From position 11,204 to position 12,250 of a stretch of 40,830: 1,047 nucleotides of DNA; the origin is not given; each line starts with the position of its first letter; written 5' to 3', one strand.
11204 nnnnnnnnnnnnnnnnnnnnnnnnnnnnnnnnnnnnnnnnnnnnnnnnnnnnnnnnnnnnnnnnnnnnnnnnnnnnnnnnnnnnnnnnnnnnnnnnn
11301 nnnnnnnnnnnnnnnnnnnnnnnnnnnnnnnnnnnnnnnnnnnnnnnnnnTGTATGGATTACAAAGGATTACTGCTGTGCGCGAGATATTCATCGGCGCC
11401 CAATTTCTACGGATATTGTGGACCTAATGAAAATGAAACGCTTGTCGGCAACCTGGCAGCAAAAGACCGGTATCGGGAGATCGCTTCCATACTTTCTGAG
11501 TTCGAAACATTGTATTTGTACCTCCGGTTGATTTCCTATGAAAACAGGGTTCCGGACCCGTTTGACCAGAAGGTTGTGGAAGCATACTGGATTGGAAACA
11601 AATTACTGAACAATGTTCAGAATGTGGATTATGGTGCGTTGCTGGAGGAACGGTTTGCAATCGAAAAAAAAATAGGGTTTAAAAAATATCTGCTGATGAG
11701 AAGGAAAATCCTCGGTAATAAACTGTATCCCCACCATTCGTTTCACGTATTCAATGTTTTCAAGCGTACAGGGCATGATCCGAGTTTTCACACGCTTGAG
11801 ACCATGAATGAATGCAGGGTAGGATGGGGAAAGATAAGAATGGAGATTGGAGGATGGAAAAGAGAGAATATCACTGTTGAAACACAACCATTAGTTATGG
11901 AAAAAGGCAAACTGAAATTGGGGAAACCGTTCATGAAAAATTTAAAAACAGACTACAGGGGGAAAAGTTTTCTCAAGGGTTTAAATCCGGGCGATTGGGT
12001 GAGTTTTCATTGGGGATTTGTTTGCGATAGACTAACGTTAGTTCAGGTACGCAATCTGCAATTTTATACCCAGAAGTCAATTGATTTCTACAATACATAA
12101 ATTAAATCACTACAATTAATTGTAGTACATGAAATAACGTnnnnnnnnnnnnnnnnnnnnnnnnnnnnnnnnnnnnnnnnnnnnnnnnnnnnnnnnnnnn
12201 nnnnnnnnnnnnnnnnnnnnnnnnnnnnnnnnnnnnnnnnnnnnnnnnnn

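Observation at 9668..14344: Stand-alone two-subunit [NiFe]-hydrogenase with no electron-partner genes and an unusual, compact accessory block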

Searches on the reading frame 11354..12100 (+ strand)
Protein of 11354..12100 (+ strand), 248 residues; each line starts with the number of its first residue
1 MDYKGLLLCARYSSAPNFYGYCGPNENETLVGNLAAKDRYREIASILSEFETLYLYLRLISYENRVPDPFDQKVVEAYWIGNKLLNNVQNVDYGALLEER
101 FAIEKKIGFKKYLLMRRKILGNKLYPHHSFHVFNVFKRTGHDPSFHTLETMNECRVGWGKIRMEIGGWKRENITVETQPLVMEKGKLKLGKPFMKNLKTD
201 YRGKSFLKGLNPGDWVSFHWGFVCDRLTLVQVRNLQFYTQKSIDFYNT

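Call 3: search_protein_families(library=pfam, proteins=[window:11354-12100:+], max_evalue=0.1)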
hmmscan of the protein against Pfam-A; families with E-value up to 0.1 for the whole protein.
window:11354-12100:+ (248 aa): 1 family
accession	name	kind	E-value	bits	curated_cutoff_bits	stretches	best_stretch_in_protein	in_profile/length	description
PF19927.4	DUF6390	-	2.9e-52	178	25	1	3-247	3-238/244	Family of unknown function (DUF6390)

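Call 4: search_protein_families(library=ncbifam, proteins=[window:11354-12100:+], max_evalue=0.1)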
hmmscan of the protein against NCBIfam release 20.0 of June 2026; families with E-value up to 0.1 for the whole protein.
window:11354-12100:+ (248 aa): 0 families

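Call 30: find_homologous_proteins(query=window:11354-12100:+, max_evalue=0.001)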
Query window:11354-12100:+ (248 aa): 706 proteins with E <= 0.001 among 933 candidates; the best 120 are listed.
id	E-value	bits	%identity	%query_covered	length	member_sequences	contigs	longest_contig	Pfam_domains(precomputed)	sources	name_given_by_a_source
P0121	6.5e-170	581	100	100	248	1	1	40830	PF19927.5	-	-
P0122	6.8e-117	408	67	100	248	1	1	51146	PF19927.5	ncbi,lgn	-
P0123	3.1e-115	402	68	100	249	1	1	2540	PF19927.5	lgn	-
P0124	1.0e-101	358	62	100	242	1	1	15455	PF19927.5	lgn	-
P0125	3.6e-100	353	61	98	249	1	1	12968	PF19927.5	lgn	-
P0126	7.3e-99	348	58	100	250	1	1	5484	PF19927.5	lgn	-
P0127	9.0e-99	348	61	100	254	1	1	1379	PF19927.5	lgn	-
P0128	9.7e-99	348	59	100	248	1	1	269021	PF19927.5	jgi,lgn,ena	-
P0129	4.8e-98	346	59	100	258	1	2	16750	PF19927.5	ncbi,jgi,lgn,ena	-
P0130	5.1e-97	342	60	100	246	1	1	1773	PF19927.5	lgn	-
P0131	7.3e-97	342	59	100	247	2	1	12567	PF19927.5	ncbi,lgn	-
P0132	9.8e-97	342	58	100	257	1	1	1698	PF19927.5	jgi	jgi:hydrogenase maturation factor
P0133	1.5e-96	341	59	100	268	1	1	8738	PF19927.5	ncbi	-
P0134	2.1e-96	340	58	100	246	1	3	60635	PF19927.5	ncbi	-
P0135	3.4e-96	340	61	100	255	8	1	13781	PF19927.5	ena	-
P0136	9.1e-96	338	59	100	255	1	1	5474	PF19927.5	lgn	-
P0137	1.1e-95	338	59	100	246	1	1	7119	PF19927.5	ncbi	-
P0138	1.5e-95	338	59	100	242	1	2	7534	PF19927.5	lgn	-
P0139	1.6e-95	338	59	100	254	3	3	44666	PF19927.5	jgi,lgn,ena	jgi:hydrogenase maturation factor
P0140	2.2e-95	337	59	100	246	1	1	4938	PF19927.5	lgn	-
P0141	2.5e-95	337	60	100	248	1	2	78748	PF19927.5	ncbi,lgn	-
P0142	1.9e-94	334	59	97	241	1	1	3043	PF19927.5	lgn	-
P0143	2.0e-94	334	60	100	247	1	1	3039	PF19927.5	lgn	-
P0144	2.2e-94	334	58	100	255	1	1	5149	PF19927.5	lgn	-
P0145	6.9e-94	332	57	100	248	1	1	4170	PF19927.5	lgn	-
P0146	1.3e-93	331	60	100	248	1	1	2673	PF19927.5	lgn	-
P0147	1.8e-93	331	57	100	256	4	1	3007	PF19927.5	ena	-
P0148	3.3e-93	330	58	100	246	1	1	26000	PF19927.5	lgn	-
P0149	4.1e-93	330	60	100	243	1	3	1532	PF19927.5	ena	-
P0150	4.2e-93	330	59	100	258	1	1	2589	PF19927.5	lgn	-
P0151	5.7e-93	329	57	98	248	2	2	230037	PF19927.5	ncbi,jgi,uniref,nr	ncbi:MAG: hypothetical protein US11_C0001G0027 [Candidatus Roizmanbacteria bacterium GW2011_GWA2_36_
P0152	8.3e-93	329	58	100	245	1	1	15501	PF19927.5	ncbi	-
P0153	1.6e-92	328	57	100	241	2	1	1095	PF19927.5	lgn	-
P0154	1.6e-92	328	57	100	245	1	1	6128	PF19927.5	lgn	-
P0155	2.2e-92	327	57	100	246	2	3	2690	PF19927.5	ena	-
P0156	2.6e-92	327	58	100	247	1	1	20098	PF19927.5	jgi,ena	-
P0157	2.7e-92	327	59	100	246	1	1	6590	PF19927.5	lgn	-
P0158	4.0e-92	326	56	100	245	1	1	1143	PF19927.5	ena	-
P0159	6.6e-92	326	58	100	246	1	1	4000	PF19927.5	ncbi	-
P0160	6.7e-92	326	57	100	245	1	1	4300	PF19927.5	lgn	-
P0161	1.8e-91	324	54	100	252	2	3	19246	PF19927.5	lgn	-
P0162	2.3e-91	324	60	97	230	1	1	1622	PF19927.5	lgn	-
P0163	4.7e-91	323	56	100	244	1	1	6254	PF19927.5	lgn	-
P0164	4.7e-91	323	57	100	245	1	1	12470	PF19927.5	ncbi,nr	ncbi:hypothetical protein HY041_03855 [Candidatus Roizmanbacteria bacterium]|nr:hypothetical protein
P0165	5.8e-91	323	56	100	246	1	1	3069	PF19927.5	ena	-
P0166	6.9e-91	322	55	100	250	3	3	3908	PF19927.5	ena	-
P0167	9.7e-91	322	56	100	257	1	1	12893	PF19927.5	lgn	-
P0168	1.1e-90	322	57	100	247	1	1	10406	PF19927.5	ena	-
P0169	1.2e-90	322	60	95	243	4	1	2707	PF19927.5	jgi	-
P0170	2.1e-90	321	57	100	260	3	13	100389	PF19927.5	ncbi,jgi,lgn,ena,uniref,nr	ncbi:hypothetical protein A2954_01885 [Candidatus Roizmanbacteria bacterium RIFCSPLOWO2_01_FULL_37_1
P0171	2.9e-90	320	57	100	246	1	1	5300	PF19927.5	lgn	-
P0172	3.1e-90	320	57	100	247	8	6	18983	PF19927.5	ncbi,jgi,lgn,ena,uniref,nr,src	ncbi:hypothetical protein A3F60_03370 [Candidatus Roizmanbacteria bacterium RIFCSPHIGHO2_12_FULL_39_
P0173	4.6e-90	320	57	100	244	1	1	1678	PF19927.5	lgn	-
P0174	4.9e-90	320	56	100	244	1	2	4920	PF19927.5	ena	-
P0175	5.2e-90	319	58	98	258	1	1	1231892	PF19927.5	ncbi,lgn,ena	-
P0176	8.8e-90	319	58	100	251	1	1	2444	PF19927.5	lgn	-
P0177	1.2e-89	318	56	100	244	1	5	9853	PF19927.5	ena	-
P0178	1.5e-89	318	54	100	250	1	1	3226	PF19927.5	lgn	-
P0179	1.6e-89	318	59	65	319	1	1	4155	PF19927.5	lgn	-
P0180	2.2e-89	317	54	100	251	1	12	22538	PF19927.5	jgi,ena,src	-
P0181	2.7e-89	317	57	100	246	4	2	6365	PF19927.5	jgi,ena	-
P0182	2.8e-89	317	54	100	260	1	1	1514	PF19927.5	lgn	-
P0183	3.9e-89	317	55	98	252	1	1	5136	PF19927.5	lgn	-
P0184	5.9e-89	316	55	100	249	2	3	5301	PF19927.5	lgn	-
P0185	7.5e-89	316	55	100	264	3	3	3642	PF19927.5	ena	-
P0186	8.7e-89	315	53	100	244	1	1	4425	PF19927.5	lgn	-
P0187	1.1e-88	315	55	100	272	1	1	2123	PF19927.5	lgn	-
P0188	1.7e-88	315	55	100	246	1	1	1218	PF19927.5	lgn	-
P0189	1.8e-88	314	54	100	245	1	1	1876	PF19927.5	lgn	-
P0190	1.9e-88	314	54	100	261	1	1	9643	PF19927.5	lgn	-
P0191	2.5e-88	314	55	100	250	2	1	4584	PF19927.5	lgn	-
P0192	3.4e-88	314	55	100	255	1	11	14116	PF19927.5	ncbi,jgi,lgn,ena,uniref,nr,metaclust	ncbi:hypothetical protein COY87_03190 [Candidatus Roizmanbacteria bacterium CG_4_10_14_0_8_um_filter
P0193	4.5e-88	313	56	100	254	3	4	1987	PF19927.5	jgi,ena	-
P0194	5.8e-88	313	56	100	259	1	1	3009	PF19927.5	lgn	-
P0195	1.0e-87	312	55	100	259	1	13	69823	PF19927.5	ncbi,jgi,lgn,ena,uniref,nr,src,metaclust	ncbi:hypothetical protein A2767_05450 [Candidatus Roizmanbacteria bacterium RIFCSPHIGHO2_01_FULL_35_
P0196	5.4e-87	310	56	100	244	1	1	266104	PF19927.5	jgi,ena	-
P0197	7.4e-87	309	55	100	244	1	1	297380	PF19927.5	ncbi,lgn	-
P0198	1.1e-86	309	54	100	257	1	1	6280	PF19927.5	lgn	-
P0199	1.3e-86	308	54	100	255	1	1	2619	PF19927.5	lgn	-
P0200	3.2e-86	307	54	100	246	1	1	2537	PF19927.5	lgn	-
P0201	6.5e-86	306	54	100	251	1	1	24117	PF19927.5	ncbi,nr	ncbi:MAG: DUF6390 family protein [bacterium]|nr:DUF6390 family protein [bacterium]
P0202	7.8e-86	306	52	100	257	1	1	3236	PF19927.5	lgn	-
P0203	2.5e-85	304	54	100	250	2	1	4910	PF19927.5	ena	-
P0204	5.0e-85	303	53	100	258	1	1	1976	PF19927.5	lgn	-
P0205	5.8e-85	303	53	100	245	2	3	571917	PF19927.5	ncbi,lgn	-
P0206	8.0e-85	302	53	100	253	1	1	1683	PF19927.5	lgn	-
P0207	8.7e-85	302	54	100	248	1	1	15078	PF19927.5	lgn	-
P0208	8.9e-85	302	52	100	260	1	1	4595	PF19927.5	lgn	-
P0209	1.3e-84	302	53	100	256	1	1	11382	PF19927.5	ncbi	-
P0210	1.4e-84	302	53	100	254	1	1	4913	PF19927.5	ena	-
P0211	3.8e-84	300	53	100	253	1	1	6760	PF19927.5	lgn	-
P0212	1.2e-83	299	54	100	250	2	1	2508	PF19927.5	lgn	-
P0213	1.5e-83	298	53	97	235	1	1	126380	PF19927.5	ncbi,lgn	-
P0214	1.8e-83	298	51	100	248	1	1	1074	PF19927.5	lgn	-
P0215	2.0e-83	298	54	100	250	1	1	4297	PF19927.5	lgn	-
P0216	3.9e-83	297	53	100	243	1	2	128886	PF19927.5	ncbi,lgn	-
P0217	4.0e-83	297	52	100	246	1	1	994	PF19927.5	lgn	-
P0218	5.2e-83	297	53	100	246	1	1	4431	PF19927.5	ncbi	-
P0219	1.0e-82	296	51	100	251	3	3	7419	PF19927.5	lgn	-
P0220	1.4e-82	295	54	100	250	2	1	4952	PF19927.5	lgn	-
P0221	2.3e-82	294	53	100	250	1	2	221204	PF19927.5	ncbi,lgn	-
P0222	3.7e-82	294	52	100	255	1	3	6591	PF19927.5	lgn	-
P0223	4.4e-82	294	51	100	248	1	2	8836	PF19927.5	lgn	-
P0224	1.2e-81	292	52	100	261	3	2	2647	PF19927.5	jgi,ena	-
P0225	2.4e-81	291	51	100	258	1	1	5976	PF19927.5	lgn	-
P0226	3.6e-81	291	54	100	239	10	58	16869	PF19927.5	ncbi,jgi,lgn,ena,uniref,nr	ncbi:MAG: hypothetical protein COS76_02660 [Candidatus Portnoybacteria bacterium CG06_land_8_20_14_3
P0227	7.7e-81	289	51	100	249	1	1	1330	PF19927.5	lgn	-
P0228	1.1e-80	289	51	100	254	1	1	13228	PF19927.5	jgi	-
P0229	2.5e-80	288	52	100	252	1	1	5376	PF19927.5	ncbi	-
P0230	5.3e-80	287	51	100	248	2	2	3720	PF19927.5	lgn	-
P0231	6.1e-80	287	46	98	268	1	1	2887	PF19927.5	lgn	-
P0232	1.8e-79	285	50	100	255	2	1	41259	PF19927.5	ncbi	-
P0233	2.0e-79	285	50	99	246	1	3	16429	PF19927.5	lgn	-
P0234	6.7e-79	283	52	100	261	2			PF19927.5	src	-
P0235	7.1e-79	283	51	100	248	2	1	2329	PF19927.5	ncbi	-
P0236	9.5e-79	283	53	100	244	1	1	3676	PF19927.5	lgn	-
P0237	1.9e-78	282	50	97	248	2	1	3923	PF19927.5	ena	-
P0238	3.3e-78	281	52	100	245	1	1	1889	PF19927.5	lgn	-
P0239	7.3e-78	280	51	100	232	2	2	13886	PF19927.5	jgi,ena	-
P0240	2.0e-77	278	49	100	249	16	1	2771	PF19927.5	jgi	jgi:hypothetical protein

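Call 40: predict_structure(alignment_id=A2)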
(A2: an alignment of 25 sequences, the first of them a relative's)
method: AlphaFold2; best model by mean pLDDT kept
length: 248 residues; sequences in the alignment: 25
mean_pLDDT: 81.1   pTM: 0.82
mean pLDDT of the five models: 81.1, 80.7, 80.0, 76.9, 75.4
residues with pLDDT >= 90: 102; 70-90: 85; 50-70: 48; < 50: 13
segments of 3 or more residues with pLDDT < 50: 16-27
pLDDT, mean of each block of 10 residues (from residue 1): 79 57 42 56 66 86 94 95 94 78 81 85 89 75 67 92 67 93 94 92 74 94 93 97 92
secondary structure, 60 per line:
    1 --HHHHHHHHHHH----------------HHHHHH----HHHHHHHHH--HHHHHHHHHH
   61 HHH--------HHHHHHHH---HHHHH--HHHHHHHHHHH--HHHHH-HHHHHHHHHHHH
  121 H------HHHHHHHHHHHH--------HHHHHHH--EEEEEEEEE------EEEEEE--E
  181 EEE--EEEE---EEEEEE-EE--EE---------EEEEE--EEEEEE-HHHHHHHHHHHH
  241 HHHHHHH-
elements in order: H3-13 H30-35 H40-48 H51-63 H72-79 H83-87 H90-100 H103-107 H109-121 H128-139 H148-154 E157-165 E172-177 E180-183 E186-189 E193-198 E215-219 E222-227 H229-247

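Call 43: fold_search(model_id=the predicted structure, library=pdb)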
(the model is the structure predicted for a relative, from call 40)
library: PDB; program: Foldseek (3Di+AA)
matches with E <= 10: 533; with E <= 0.001: 0
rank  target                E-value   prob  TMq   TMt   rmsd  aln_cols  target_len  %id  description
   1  4dr1_Q                3.1e-02  0.99  0.21  0.48  10.6       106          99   12  Crystal structure of the apo 30S ribosomal subunit from Thermus thermophilus (HB8) (released 2012-11-14)
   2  8csp_N                3.5e-02  0.99  0.21  0.41   4.7        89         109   16  Human mitochondrial small subunit assembly intermediate (State A) (released 2022-12-14)
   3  6rw4_N                4.4e-02  0.98  0.20  0.40   5.1        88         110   18  Structure of human mitochondrial 28S ribosome in complex with mitochondrial IF3 (released 2020-06-03)
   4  9hqv_Bm               4.6e-02  0.98  0.20  0.42   5.4        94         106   13  Cryo-EM structure of the small subunit of the mitochondrial ribosome from Toxoplasma gondii (released 2025-06-11)
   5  2z1c_B                5.4e-02  1.00  0.21  0.62   4.8        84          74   20  Crystal structure of HypC from Thermococcus kodakaraensis KOD1 (released 2007-07-17)
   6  7pnt_N                5.7e-02  0.97  0.15  0.29   5.1        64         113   20  Assembly intermediate of mouse mitochondrial ribosome small subunit without mS37 in complex with RbfA and Tfb1m (released 2022-06-15)
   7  8om2_Q                5.7e-02  0.97  0.21  0.22  12.2       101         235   11  Small subunit of yeast mitochondrial ribosome in complex with METTL17/Rsm22. (released 2024-01-10)
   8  2zm6_Q                5.7e-02  0.96  0.20  0.44   8.1        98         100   13  Crystal structure of the Thermus thermophilus 30S ribosomal subunit (released 2009-04-14)
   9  6yw5_QQ               7.5e-02  0.99  0.21  0.32   4.6        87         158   14  The structure of the small subunit of the mitoribosome from Neurospora crassa (released 2020-11-11)
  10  6eri_BQ               7.5e-02  0.92  0.18  0.45   5.8        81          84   15  Structure of the chloroplast ribosome with chl-RRF and hibernation-promoting factor (released 2018-04-18)
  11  7unr_q                7.9e-02  0.98  0.20  0.54   4.9        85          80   13  Pseudomonas aeruginosa 70S ribosome initiation complex bound to compact IF2-GDP (composite structure I-A) (released 2022-06-22)
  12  4v61_AQ               7.9e-02  0.98  0.20  0.53   5.2        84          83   10  Homology model for the Spinach chloroplast 30S subunit fitted to 9.4A cryo-EM map of the 70S chlororibosome. (released 2014-07-09)
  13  7sfr_q                8.4e-02  0.98  0.20  0.47   4.6        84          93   14  Unmethylated Mtb Ribosome 50S with SEQ-9 (released 2022-10-12)
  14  4khp_Q                8.4e-02  0.89  0.19  0.42   8.5        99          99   13  Structure of the Thermus thermophilus 30S ribosomal subunit in complex with de-6-MSA-pactamycin (released 2013-06-05)
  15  8d8j_Q                8.4e-02  0.84  0.19  0.29  10.5        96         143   14  Yeast mitochondrial small subunit assembly intermediate (State 1) (released 2022-12-21)
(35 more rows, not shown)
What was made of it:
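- Checked: The HypC-like domain inside DUF6390 is supported by an AlphaFold model and a Foldseek match to T. kodakarensis HypC (calls 40, 43).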

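Call 61: find_encoding_contigs(protein=P0151, flank=8000, max_places=1)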
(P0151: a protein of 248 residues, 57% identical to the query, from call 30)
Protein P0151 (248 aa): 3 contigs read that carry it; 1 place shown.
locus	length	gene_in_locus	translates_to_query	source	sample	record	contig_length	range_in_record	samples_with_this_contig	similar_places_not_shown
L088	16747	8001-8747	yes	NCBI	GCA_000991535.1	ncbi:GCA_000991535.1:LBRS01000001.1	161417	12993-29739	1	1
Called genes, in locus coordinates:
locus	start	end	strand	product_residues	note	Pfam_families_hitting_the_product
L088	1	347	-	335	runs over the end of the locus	PF05175:MTS (weak), PF13847:Methyltransf_31, PF01170:UPF0020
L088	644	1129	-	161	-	PF14367:DUF4411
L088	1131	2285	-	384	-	PF01381:HTH_3 (faint), PF06114:Peptidase_M78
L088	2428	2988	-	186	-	-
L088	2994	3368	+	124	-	-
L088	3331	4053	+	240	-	PF00665:rve (weak)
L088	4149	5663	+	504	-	-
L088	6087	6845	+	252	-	PF00892:EamA, PF03151:TPT (faint), PF00892:EamA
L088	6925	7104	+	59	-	-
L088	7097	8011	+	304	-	PF00892:EamA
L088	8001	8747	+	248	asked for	PF19927:DUF6390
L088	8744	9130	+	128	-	-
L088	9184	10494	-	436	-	PF00374:NiFeSe_Hases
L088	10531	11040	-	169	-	PF01058:Oxidored_q6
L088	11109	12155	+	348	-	-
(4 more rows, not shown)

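Call 62: find_encoding_contigs(protein=P0196, flank=8000, max_places=1)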
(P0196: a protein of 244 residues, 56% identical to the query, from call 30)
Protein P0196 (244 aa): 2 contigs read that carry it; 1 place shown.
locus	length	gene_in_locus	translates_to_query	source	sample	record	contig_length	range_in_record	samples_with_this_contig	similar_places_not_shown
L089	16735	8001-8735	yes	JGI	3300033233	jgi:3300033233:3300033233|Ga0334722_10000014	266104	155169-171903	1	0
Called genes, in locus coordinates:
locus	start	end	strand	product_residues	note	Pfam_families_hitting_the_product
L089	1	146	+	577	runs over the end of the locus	-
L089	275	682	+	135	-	PF03073:TspO_MBR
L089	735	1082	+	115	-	PF09945:DUF2177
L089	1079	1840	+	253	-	PF06966:DUF1295, PF02544:Steroid_dh, PF04191:PEMT (weak)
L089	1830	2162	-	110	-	PF03013:Pyr_excise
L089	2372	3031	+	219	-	PF00027:cNMP_binding, PF13545:HTH_Crp_2, PF00325:Crp (weak)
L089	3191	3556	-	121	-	PF11127:YgaP-like_TM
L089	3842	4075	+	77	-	PF13192:Thioredoxin_3 (weak), PF00462:Glutaredoxin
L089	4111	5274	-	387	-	PF02156:Glyco_hydro_26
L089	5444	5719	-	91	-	PF01541:GIY-YIG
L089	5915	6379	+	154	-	-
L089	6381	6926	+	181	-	-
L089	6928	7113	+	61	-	-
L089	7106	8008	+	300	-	PF00892:EamA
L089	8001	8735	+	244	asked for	PF19927:DUF6390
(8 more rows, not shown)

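Call 63: find_encoding_contigs(protein=P0226, flank=8000, max_places=1)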
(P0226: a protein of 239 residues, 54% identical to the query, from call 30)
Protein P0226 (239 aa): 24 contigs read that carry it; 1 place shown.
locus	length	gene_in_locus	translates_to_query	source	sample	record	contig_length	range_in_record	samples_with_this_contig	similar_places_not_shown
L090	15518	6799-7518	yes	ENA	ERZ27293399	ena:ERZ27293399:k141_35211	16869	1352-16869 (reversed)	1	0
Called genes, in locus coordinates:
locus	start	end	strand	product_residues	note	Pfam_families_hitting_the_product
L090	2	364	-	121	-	?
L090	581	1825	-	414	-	-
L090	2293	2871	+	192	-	-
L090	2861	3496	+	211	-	-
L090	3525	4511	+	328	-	PF13310:Virulence_RhuM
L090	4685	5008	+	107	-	PF02635:DsrE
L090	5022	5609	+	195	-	PF09851:SHOCT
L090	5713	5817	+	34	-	-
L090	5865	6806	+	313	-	PF00892:EamA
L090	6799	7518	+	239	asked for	PF19927:DUF6390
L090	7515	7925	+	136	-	-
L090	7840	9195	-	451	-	PF00374:NiFeSe_Hases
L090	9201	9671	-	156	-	PF01058:Oxidored_q6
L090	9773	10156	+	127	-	PF03625:DUF302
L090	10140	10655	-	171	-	-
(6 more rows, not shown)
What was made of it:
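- The DUF6390 family appears hyd2-specific (calls 30, 61-63).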

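Call 76: search_protein_representatives(alignment_id=A2)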
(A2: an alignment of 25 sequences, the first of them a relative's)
Query: 25 sequences, 248 profile positions. Proteins with E-value up to 0.001 (for the whole library): 1221; up to 1e-10: 779; up to 1e-30: 225. The best 150 are listed.
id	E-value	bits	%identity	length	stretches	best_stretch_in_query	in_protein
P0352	4.2e-102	357.3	-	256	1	1-248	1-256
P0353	5.1e-80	284.9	-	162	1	1-161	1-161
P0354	1.2e-76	273.9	-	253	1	2-248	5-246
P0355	4.5e-74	265.4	-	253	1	2-247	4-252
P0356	6.8e-73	261.6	-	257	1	3-247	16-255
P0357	7.8e-73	261.4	-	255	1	3-247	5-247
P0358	2.0e-69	250.2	-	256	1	4-244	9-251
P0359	2.0e-69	250.2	-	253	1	2-243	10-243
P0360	1.6e-68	247.3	-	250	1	1-244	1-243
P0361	1.7e-68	247.2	-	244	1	1-247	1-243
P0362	6.2e-68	245.3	-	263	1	3-245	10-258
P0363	6.3e-66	238.8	-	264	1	4-245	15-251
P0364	1.7e-65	237.3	-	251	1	3-247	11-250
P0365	2.3e-65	236.9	-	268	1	3-244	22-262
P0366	4.2e-65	236.0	-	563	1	4-248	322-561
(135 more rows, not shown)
